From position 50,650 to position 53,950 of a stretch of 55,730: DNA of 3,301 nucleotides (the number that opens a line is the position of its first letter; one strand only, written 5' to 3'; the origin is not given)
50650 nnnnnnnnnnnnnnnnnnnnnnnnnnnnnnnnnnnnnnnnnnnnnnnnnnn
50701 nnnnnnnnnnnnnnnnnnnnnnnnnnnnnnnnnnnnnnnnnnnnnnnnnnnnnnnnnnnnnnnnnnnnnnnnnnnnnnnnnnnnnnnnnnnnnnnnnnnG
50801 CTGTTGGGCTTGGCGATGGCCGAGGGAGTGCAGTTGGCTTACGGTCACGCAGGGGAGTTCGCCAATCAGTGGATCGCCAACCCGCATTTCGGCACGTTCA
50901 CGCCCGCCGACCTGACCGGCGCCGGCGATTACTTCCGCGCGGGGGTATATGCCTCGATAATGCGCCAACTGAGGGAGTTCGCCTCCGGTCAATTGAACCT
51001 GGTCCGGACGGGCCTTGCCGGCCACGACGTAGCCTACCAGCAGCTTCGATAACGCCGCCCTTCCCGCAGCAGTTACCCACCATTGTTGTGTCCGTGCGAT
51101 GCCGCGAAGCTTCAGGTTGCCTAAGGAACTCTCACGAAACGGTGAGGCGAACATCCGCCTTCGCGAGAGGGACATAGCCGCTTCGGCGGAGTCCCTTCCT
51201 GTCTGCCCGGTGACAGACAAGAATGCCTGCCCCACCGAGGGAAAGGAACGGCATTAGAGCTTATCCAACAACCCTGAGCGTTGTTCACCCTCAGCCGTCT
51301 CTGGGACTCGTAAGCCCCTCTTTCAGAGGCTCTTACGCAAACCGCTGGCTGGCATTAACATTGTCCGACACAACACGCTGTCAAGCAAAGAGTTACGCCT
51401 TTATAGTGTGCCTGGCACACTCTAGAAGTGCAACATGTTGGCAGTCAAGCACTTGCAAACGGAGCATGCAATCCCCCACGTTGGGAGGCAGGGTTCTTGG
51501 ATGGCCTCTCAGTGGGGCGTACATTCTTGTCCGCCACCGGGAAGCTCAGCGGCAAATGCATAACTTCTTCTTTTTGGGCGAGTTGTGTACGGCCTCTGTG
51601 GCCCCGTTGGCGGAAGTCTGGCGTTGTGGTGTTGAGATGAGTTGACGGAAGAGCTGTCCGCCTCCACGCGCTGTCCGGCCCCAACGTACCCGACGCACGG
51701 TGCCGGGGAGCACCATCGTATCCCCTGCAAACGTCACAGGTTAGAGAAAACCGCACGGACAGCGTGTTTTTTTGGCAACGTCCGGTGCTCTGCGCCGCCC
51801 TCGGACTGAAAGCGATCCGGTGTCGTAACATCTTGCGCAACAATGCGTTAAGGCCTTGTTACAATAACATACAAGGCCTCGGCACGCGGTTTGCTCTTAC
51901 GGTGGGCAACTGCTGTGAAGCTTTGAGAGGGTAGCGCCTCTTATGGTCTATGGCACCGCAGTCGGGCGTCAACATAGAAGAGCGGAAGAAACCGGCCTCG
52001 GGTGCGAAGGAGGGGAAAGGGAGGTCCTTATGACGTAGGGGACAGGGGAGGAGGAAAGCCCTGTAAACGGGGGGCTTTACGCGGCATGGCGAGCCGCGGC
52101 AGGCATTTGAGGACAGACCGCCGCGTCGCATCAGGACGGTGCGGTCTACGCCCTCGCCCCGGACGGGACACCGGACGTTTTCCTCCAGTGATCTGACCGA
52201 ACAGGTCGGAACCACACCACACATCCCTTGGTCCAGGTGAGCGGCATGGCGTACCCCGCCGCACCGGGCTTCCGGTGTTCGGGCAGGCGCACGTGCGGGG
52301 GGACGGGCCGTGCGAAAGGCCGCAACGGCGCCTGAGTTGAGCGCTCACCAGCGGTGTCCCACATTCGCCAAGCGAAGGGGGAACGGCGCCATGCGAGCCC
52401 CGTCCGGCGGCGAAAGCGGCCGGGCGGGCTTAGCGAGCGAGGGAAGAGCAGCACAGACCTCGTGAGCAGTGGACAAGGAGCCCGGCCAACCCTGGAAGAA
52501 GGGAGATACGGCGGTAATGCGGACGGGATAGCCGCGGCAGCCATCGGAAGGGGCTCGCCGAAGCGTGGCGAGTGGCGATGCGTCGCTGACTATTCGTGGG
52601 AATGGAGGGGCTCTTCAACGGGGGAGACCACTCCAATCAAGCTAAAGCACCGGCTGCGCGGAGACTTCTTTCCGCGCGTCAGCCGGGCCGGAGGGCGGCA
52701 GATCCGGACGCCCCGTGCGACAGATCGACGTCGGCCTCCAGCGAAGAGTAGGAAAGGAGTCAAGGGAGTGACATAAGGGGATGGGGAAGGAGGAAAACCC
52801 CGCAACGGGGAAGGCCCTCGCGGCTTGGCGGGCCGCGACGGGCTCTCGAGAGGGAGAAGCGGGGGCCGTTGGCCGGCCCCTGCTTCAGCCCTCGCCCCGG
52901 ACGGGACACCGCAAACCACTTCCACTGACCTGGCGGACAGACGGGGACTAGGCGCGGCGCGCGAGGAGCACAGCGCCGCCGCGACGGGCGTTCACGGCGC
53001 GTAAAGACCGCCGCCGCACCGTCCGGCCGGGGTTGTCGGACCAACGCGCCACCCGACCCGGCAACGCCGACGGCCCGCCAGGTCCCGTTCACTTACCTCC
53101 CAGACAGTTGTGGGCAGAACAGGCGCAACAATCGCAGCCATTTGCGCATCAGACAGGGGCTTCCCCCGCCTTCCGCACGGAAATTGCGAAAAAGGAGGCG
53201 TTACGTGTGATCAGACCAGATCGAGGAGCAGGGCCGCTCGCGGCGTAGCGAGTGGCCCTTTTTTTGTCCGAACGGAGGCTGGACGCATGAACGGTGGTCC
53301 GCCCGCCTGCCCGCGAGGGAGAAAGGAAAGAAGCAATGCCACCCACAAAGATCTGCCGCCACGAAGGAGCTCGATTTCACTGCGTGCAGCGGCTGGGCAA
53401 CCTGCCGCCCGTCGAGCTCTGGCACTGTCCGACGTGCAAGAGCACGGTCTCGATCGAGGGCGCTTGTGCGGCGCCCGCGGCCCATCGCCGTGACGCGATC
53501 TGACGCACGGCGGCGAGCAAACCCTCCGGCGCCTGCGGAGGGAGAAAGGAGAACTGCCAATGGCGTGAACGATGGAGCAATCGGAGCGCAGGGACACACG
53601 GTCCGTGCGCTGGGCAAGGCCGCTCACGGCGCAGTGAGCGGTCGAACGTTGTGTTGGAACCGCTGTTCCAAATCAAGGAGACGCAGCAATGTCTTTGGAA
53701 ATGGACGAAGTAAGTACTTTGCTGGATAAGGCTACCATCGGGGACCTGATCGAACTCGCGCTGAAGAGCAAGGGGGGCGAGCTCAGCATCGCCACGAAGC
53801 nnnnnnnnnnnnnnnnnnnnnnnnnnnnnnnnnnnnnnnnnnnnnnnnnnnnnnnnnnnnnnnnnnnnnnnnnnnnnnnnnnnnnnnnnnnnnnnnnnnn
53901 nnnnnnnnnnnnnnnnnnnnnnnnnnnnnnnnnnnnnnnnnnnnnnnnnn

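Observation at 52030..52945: Two paralogous ~180-nt modules with an identical 24-mer, a conserved hairpin and a length-variable hairpin at the same position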

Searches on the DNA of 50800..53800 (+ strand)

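Call 6: search_rna_families(source=window, start=50800, end=53800, threshold=evalue, max_evalue=5, show_alignments=3)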
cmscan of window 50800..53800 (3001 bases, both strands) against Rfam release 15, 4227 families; matches with E-value up to 5: 0.
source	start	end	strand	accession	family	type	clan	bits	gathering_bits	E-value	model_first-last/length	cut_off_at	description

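Call 24: search_dna_similar(query=window:51850-53270:+, collection=phages, mode=distant, max_evalue=0.01)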
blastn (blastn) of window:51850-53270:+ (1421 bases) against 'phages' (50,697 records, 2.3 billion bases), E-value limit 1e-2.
No match.

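Call 25: search_dna_similar(query=window:51850-53270:+, collection=plasmids, mode=distant, max_evalue=0.01)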
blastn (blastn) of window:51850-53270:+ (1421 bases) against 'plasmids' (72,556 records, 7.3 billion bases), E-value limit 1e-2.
No match.

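Call 65: build_rna_model(alignment_id=A3)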
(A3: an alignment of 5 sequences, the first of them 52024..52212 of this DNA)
Model R1 built from alignment A3 (5 sequences, 203 columns); structure: RNAalifold consensus.
model positions 190; base pairs 48; branch points 4; effective number of sequences 1.65; information 0.591 bits per position. Calibrated on 0.2 Mb of random sequence (short: E-values are rough).
structure used (alignment columns):
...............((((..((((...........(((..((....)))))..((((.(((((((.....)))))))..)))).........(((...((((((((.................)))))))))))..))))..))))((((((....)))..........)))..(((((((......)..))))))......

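Call 66: search_with_rna_model(model_id=R1, sources=[window, L006, L007, L010, L011, L012, L013, L014, L016, L017, L020, L021, L022, L023, L024, L025, L026, L027, L028, L029, L030, L031, L032, L033, L002], max_evalue=1, show_alignments=8, make_alignment=true)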
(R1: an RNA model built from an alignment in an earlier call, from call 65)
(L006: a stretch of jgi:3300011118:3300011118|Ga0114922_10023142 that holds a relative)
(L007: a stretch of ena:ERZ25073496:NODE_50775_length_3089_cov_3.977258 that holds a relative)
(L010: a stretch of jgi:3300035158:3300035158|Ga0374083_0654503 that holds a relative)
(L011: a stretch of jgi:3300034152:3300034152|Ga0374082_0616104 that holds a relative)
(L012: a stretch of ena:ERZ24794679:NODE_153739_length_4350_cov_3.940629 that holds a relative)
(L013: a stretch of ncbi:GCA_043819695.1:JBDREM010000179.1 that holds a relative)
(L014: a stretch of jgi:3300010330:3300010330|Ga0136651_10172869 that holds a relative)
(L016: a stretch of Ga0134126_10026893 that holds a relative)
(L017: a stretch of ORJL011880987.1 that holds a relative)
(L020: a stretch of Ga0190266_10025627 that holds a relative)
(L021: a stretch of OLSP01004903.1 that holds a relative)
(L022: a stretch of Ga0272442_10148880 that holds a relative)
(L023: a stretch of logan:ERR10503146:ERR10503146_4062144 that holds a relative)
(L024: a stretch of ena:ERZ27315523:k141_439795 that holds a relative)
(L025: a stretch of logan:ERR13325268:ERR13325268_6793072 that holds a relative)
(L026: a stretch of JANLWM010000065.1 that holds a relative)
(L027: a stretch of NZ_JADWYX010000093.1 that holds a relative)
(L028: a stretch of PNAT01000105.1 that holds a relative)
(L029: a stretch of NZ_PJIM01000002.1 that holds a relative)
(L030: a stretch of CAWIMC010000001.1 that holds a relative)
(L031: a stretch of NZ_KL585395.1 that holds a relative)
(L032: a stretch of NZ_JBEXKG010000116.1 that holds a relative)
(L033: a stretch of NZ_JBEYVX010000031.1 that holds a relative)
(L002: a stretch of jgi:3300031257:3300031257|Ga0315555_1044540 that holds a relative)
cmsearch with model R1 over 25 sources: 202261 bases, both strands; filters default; matches with E-value up to 1: 14.
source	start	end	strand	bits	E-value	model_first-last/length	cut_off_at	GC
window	52024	52212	+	188.2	3.4e-45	1-190/190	no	0.65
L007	704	891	+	180.1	3.5e-43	1-190/190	no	0.63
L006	654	840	+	175.7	4.4e-42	1-190/190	no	0.69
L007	1440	1626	+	175.7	4.4e-42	1-190/190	no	0.69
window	52762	52948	+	172.7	2.5e-41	1-190/190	no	0.7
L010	8334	8532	+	132.9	2e-31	1-190/190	no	0.65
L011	1502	1700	+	132.9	2e-31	1-190/190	no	0.65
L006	1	105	+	91.1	5.3e-21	86-190/190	5'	0.63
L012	1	91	+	35.6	3.5e-07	71-190/190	5'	0.69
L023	1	81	+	34.1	8.3e-07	115-190/190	5'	0.67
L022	207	282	-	24.1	0.00025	1-190/190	no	0.66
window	9751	9885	-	13.1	0.14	1-190/190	no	0.59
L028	6891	7015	-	11.1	0.44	1-190/190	no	0.62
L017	4334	4363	+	9.8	0.94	53-82/190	no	0.83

Alignment A4: 14 matches aligned to the model, 260 columns, each read 5' to 3' on its own strand. Consensus structure (alignment columns), stored with it:
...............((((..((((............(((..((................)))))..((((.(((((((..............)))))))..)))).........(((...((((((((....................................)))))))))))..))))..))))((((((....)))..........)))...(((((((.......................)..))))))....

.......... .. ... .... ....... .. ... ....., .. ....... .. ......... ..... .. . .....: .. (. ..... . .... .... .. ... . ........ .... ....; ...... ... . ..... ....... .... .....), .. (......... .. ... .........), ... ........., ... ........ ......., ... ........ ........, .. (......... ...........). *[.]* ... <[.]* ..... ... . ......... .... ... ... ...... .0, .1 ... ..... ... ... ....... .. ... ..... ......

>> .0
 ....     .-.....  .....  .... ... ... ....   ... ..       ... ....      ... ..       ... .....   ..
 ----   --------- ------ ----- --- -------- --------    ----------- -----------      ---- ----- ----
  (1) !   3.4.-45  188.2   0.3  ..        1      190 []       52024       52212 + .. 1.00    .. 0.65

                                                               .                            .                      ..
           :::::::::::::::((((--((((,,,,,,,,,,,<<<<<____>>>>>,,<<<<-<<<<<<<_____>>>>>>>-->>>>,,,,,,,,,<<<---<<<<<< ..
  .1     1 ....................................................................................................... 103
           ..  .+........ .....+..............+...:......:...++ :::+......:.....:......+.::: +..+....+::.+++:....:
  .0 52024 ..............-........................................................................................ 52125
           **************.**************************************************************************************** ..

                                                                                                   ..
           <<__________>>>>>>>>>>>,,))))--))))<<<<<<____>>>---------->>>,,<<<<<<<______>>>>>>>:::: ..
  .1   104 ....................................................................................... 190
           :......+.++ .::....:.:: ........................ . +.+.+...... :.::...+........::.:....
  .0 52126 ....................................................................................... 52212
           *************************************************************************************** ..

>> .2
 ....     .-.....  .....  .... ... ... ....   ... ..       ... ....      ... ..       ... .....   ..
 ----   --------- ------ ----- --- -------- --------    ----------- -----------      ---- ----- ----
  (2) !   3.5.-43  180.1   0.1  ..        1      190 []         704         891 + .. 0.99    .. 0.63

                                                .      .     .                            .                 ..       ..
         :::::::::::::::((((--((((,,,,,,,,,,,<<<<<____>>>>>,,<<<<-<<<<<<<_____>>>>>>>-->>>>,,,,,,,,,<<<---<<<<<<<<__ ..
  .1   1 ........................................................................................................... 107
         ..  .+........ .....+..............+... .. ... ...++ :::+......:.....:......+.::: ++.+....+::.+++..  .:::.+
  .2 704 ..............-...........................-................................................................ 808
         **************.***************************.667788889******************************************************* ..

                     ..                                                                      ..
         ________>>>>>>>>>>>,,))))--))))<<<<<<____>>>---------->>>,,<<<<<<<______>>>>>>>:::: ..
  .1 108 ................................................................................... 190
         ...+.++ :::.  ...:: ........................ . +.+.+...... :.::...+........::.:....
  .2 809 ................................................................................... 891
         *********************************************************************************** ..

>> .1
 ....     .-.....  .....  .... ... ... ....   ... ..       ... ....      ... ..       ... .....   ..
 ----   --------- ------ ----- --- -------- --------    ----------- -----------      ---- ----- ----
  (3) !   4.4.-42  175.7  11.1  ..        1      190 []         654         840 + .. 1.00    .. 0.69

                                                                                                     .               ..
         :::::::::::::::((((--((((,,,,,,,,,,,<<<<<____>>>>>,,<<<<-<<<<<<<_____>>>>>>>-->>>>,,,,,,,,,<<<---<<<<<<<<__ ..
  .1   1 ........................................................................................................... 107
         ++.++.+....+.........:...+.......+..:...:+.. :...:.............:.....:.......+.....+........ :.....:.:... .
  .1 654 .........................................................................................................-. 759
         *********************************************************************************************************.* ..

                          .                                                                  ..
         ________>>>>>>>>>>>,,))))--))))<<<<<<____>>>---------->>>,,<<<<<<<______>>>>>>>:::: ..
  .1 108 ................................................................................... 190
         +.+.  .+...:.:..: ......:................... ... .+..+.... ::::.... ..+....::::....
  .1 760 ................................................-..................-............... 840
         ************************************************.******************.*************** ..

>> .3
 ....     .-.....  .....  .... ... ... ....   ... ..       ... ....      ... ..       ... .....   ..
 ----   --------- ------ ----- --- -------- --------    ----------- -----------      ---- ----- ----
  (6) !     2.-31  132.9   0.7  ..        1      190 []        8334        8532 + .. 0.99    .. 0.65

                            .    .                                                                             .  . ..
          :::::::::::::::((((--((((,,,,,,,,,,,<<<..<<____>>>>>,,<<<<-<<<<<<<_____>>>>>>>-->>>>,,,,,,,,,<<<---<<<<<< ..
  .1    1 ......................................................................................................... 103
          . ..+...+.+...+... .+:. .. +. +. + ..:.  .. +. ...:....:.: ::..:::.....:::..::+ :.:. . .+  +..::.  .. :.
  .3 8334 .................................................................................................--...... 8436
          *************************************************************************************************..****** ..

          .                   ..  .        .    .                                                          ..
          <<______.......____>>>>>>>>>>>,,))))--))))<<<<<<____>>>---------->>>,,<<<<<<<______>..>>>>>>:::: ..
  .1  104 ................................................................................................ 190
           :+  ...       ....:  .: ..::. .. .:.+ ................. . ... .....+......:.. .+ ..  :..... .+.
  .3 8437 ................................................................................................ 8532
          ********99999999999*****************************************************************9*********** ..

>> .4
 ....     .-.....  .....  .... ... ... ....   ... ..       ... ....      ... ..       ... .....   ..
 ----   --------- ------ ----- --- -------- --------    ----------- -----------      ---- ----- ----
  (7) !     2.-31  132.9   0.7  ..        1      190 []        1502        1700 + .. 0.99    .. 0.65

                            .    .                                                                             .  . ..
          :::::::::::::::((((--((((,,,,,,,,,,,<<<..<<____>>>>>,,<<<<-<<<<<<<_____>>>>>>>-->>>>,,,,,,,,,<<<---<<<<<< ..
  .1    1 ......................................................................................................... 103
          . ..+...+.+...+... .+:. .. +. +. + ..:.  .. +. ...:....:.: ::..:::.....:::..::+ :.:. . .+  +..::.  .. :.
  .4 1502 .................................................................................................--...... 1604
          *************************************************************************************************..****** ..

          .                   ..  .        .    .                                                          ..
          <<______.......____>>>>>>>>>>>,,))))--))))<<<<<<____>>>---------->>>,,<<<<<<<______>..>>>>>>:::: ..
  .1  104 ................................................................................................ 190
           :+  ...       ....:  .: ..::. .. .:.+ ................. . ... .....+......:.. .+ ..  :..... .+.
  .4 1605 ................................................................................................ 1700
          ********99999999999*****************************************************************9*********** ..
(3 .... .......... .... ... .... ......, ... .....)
